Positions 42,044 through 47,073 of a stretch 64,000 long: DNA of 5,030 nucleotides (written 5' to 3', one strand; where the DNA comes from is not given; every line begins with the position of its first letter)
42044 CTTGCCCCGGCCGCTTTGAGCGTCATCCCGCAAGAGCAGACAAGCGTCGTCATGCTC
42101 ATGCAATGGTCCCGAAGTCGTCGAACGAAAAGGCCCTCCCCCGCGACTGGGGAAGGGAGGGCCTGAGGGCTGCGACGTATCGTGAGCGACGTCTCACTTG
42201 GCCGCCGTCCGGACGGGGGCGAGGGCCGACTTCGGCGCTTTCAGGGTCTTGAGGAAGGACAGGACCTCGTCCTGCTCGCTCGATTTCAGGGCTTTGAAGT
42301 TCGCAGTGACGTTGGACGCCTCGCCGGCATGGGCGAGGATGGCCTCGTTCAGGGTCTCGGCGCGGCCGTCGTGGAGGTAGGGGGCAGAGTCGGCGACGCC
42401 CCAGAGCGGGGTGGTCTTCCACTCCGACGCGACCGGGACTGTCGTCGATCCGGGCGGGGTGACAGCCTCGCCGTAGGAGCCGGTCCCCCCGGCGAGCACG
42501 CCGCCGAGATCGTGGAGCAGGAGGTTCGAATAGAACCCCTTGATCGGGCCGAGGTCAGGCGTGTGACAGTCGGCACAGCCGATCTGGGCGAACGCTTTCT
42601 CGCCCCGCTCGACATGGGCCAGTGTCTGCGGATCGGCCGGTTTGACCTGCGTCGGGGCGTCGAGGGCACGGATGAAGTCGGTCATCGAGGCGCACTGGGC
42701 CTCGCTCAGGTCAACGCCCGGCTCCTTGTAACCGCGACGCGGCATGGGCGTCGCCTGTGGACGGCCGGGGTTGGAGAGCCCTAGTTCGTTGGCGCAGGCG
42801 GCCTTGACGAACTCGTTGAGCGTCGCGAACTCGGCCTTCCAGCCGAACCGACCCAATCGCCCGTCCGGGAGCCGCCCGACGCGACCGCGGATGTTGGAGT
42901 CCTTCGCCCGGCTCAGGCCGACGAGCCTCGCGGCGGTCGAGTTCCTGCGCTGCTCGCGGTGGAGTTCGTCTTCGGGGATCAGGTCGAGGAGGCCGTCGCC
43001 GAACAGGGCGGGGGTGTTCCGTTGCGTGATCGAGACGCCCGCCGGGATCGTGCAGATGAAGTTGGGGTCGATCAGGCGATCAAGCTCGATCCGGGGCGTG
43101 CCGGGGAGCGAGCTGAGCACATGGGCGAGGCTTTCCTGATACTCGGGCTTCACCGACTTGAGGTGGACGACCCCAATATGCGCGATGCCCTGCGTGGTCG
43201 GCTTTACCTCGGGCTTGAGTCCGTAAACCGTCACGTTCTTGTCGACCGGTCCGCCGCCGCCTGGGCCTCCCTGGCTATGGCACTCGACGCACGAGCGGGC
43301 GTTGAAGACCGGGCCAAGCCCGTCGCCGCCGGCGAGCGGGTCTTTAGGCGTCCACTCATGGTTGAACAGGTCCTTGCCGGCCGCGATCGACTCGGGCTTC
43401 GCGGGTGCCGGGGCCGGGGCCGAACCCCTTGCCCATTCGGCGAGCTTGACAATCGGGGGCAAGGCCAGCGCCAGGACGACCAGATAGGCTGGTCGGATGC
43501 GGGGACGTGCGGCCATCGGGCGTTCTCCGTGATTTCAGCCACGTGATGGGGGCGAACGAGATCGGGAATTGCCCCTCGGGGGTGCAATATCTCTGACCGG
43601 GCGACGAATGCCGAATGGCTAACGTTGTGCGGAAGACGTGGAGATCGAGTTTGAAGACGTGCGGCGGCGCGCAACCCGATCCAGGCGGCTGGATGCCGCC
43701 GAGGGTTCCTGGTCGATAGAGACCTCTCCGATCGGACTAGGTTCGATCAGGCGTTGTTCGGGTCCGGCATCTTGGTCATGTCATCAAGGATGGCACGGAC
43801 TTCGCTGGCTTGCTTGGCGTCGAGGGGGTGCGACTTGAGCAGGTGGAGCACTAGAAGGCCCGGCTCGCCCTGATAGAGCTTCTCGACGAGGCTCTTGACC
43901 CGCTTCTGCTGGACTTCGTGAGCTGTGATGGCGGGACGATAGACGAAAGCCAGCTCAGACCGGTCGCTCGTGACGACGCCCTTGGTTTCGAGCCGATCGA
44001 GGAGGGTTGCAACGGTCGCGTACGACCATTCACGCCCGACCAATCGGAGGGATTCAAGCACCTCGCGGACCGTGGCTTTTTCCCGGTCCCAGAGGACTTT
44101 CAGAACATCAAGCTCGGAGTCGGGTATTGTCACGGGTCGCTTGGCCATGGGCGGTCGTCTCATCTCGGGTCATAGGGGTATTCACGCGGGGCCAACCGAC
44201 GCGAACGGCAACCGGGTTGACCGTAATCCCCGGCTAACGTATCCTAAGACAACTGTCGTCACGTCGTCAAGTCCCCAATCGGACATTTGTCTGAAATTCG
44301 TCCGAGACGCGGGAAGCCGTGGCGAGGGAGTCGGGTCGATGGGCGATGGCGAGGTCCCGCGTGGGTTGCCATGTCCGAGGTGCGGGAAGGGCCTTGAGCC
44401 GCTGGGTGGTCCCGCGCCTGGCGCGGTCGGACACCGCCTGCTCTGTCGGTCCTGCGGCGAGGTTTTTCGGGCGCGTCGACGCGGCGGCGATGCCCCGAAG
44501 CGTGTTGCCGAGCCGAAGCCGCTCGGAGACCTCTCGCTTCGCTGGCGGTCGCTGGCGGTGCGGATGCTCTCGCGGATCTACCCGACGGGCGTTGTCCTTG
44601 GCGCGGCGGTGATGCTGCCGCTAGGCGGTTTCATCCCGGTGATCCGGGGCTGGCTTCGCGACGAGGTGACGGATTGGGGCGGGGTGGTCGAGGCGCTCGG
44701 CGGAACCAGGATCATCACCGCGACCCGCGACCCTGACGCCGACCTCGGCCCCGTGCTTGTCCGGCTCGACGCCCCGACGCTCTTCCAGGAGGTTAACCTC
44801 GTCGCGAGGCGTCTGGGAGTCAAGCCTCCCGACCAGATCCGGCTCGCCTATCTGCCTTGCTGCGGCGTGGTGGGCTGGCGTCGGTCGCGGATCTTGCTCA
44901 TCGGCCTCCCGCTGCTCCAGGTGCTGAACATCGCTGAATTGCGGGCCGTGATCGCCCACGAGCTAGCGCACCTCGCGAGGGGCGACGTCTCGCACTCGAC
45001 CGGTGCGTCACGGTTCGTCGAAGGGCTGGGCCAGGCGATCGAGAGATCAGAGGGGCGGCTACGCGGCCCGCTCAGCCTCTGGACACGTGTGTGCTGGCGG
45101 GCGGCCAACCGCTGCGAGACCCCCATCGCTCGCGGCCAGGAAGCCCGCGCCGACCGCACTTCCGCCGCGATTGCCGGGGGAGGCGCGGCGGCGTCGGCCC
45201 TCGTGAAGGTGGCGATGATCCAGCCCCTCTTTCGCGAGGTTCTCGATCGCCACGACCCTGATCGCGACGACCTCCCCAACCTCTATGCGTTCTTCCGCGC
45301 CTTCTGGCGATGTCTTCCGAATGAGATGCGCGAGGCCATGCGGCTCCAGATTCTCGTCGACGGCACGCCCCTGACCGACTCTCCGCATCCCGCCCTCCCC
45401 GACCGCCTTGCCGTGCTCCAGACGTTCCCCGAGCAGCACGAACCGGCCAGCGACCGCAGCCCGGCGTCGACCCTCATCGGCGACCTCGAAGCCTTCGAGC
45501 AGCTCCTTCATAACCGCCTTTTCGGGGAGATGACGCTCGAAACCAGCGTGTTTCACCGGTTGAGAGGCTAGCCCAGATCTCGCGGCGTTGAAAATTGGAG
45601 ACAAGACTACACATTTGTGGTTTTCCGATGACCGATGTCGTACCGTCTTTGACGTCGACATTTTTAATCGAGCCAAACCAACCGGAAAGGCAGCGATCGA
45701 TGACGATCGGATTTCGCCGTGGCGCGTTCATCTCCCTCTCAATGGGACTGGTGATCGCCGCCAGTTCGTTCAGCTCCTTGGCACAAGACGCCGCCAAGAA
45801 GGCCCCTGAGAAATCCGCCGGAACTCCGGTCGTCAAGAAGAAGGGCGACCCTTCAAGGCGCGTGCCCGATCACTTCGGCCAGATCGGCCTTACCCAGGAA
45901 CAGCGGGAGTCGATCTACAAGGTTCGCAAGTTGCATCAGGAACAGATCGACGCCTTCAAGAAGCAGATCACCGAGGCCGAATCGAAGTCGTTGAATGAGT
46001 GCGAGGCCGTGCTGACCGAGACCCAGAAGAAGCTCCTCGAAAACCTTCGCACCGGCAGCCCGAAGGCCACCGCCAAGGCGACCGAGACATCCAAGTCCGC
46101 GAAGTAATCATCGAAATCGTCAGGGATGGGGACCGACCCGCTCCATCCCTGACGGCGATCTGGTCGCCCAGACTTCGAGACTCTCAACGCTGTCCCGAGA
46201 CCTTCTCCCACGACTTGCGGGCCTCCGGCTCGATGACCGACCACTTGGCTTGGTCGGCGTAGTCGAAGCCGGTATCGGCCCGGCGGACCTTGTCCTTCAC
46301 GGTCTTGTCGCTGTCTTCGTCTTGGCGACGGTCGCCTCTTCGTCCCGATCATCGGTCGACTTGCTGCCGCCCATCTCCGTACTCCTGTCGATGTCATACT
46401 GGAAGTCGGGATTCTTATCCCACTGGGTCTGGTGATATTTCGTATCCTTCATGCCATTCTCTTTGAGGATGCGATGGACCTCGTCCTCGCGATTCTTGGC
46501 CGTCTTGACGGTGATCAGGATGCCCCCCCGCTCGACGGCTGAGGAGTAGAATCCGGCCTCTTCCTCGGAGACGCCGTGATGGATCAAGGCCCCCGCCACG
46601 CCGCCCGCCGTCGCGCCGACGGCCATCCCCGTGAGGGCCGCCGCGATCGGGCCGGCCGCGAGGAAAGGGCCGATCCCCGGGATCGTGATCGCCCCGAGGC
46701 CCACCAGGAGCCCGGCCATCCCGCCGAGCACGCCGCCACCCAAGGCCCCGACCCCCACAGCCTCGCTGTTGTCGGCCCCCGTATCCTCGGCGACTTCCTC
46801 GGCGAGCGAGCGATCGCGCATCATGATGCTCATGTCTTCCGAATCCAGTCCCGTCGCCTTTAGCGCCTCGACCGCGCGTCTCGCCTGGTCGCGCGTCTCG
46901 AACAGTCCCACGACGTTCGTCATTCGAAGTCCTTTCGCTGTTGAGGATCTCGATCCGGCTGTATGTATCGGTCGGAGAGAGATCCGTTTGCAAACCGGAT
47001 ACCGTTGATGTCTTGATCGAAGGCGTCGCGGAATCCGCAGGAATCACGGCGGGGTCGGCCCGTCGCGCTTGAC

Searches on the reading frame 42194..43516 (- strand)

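Call 22: search_protein_families(library=pfam, proteins=[window:42194-43516:-], max_evalue=0.001)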
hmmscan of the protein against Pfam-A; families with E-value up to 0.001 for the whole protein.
window:42194-43516:- (440 aa): 3 families
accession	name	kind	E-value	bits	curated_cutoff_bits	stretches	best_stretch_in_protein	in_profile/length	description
PF06537.16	DHOR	-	1e-27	97.2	22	1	161-425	210-499/499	Di-haem oxidoreductase, putative peroxidase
PF00034.26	Cytochrom_C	-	1.4e-07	33.2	21.3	0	302-426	1-90/90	Cytochrome c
PF13442.11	Cytochrome_CBB3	-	0.00013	22.6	27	0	302-324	3-25/68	Cytochrome C oxidase, cbb3-type, subunit III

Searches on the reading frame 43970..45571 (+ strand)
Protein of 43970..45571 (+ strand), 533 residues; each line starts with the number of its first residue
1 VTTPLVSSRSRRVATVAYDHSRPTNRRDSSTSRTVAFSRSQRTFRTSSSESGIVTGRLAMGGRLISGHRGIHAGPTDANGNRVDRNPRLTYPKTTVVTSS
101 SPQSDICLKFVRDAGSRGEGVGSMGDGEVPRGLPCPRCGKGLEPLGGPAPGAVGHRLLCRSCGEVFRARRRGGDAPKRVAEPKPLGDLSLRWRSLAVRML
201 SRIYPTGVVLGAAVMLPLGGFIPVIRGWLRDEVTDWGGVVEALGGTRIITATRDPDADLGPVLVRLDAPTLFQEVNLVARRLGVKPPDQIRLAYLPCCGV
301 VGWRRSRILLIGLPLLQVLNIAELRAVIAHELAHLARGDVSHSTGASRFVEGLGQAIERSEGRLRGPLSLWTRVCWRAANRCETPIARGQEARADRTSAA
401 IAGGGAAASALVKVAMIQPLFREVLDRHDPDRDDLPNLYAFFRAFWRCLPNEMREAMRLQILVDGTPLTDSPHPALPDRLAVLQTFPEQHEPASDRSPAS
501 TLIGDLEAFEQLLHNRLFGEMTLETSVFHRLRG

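Call 22: search_protein_families(library=pfam, proteins=[window:43970-45571:+], max_evalue=0.001)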
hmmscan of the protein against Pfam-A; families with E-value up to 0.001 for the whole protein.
window:43970-45571:+ (533 aa): 1 family
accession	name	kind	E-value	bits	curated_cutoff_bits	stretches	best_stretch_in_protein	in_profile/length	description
PF01435.24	Peptidase_M48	-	7.7e-12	45.9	20.3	1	313-484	53-183/186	Peptidase family M48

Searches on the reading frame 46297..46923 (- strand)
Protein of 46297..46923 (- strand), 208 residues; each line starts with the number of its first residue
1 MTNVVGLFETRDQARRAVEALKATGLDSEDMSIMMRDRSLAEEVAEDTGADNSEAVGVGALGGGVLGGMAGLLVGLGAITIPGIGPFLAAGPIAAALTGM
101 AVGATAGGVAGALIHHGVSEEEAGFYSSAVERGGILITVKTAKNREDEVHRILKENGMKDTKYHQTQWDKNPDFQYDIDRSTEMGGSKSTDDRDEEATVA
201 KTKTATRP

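Call 22: search_protein_families(library=pfam, proteins=[window:46297-46923:-], max_evalue=0.001)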
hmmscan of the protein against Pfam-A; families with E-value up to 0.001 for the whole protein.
window:46297-46923:- (208 aa): 2 families
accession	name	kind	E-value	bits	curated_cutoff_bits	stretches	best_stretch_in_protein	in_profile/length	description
PF11181.13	YflT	-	1.7e-10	41.7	26.2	1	4-73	2-69/99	Heat induced stress protein YflT domain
PF11821.13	ActD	-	0.00024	21.3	25.7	0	4-157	3-164/170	Alternative complex III, ActD subunit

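Call 77: find_homologous_proteins(query=window:46297-46923:-, max_evalue=0.001)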
Query window:46297-46923:- (208 aa): 838 proteins with E <= 0.001 among 3109 candidates; the best 120 are listed.
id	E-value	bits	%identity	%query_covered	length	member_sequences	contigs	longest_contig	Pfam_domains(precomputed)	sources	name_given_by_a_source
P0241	1.4e-127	441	100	100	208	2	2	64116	PF11181.14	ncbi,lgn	-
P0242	5.3e-90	318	81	89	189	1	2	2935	PF11181.14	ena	-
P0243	3.2e-73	264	59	94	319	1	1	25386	PF13441.13,PF13488.12,PF11181.14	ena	-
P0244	1.0e-56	210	55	85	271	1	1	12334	PF11181.14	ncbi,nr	ncbi:MAG: general stress protein, partial [Anaerolineae bacterium]|nr:general stress protein [Anaero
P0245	1.4e-55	206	62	81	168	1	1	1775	PF11181.14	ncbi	ncbi:MAG TPA: general stress protein, partial [Isosphaeraceae bacterium]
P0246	9.4e-52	194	54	85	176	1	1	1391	PF11181.14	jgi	-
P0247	4.9e-51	191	76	56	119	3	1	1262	-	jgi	jgi:hypothetical protein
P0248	4.5e-50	188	70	64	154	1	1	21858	-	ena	-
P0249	1.1e-49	187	52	88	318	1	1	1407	PF11181.14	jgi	jgi:Heat induced stress protein YflT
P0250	9.4e-48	181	51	86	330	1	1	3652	PF11821.14,PF06897.18,PF11181.14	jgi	jgi:uncharacterized membrane protein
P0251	1.5e-47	180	52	86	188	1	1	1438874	PF11181.14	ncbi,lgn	-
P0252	2.4e-47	179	53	86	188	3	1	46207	PF11181.14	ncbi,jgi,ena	-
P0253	5.9e-45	171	46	85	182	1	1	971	PF11181.14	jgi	-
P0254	4.3e-44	169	49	85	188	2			PF11821.14,PF11181.14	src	-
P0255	3.5e-43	166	57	78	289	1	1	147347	PF11181.14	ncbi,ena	-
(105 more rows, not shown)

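Call 78: find_encoding_contigs(protein=P0242, flank=2000, max_places=2)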
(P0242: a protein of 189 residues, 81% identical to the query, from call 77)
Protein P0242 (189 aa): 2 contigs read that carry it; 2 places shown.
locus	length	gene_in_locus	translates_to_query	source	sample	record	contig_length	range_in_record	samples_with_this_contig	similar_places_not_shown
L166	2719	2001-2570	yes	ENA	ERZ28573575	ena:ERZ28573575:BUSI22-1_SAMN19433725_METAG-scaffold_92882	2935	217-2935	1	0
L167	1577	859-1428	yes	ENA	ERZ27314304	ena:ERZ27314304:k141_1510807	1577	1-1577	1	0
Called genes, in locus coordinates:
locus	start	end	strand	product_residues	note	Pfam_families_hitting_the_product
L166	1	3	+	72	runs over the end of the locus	?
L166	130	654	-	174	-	PF11845:Tll0287-like (weak)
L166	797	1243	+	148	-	PF02082:Rrf2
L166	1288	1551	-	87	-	-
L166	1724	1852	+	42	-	-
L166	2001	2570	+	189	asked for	PF11181:YflT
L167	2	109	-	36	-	?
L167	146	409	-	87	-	-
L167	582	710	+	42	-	-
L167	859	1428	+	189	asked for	PF11181:YflT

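Call 79: find_encoding_contigs(protein=P0243, flank=2000, max_places=2)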
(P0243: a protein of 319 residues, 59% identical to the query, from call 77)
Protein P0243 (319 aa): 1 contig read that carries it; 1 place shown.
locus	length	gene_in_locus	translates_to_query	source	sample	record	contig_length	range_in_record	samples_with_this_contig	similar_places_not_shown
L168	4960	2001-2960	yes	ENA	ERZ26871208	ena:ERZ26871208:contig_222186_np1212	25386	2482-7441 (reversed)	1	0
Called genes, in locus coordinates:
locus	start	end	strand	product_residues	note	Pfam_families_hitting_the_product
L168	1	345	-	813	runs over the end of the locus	PF08450:SGL (weak), PF24684:Vgb_lyase (weak), PF10282:Lactonase (weak), PF04185:Phosphoesterase (weak)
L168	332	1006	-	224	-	-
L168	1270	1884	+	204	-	PF09557:DUF2382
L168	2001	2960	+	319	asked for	PF11181:YflT (weak), PF13441:Gly-zipper_YMGG (weak), PF13488:Gly-zipper_Omp (weak)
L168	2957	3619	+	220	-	PF09557:DUF2382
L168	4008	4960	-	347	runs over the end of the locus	PF00578:AhpC-TSA, PF08534:Redoxin, PF00085:Thioredoxin, PF00255:GSHPx (weak), PF13905:Thioredoxin_8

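Call 80: find_encoding_contigs(protein=P0251, flank=2000, max_places=2)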
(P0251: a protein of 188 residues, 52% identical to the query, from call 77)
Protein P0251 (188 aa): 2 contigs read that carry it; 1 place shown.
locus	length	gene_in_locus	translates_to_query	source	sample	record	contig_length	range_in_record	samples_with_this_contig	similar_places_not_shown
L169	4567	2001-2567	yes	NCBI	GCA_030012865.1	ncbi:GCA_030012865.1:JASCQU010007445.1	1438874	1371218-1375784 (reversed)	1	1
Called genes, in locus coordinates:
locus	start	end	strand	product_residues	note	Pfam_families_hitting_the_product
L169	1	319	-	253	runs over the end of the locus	-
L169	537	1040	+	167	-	-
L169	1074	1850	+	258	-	-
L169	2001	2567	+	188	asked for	PF11181:YflT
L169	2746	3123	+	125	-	-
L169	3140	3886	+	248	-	PF03692:CxxCxxCC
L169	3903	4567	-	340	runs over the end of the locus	PF00180:Iso_dh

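Call 81: find_encoding_contigs(protein=P0255, flank=2000, max_places=2)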
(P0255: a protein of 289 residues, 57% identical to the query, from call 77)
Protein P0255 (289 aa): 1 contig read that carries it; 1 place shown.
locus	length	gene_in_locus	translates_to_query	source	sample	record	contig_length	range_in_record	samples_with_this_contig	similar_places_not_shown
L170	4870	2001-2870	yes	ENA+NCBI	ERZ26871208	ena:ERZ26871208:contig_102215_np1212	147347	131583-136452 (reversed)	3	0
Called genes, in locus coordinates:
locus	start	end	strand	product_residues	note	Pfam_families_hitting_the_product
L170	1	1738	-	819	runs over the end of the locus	PF08450:SGL, PF24684:Vgb_lyase (faint), PF01436:NHL (faint), PF10282:Lactonase (weak), PF04185:Phosphoesterase (weak)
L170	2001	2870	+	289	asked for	PF11181:YflT (weak)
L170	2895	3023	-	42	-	-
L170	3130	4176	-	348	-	PF00578:AhpC-TSA, PF08534:Redoxin, PF00085:Thioredoxin, PF13098:Thioredoxin_2 (weak), PF13905:Thioredoxin_8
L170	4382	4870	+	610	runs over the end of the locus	PF00561:Abhydrolase_1 (faint), PF02230:Abhydrolase_2 (weak)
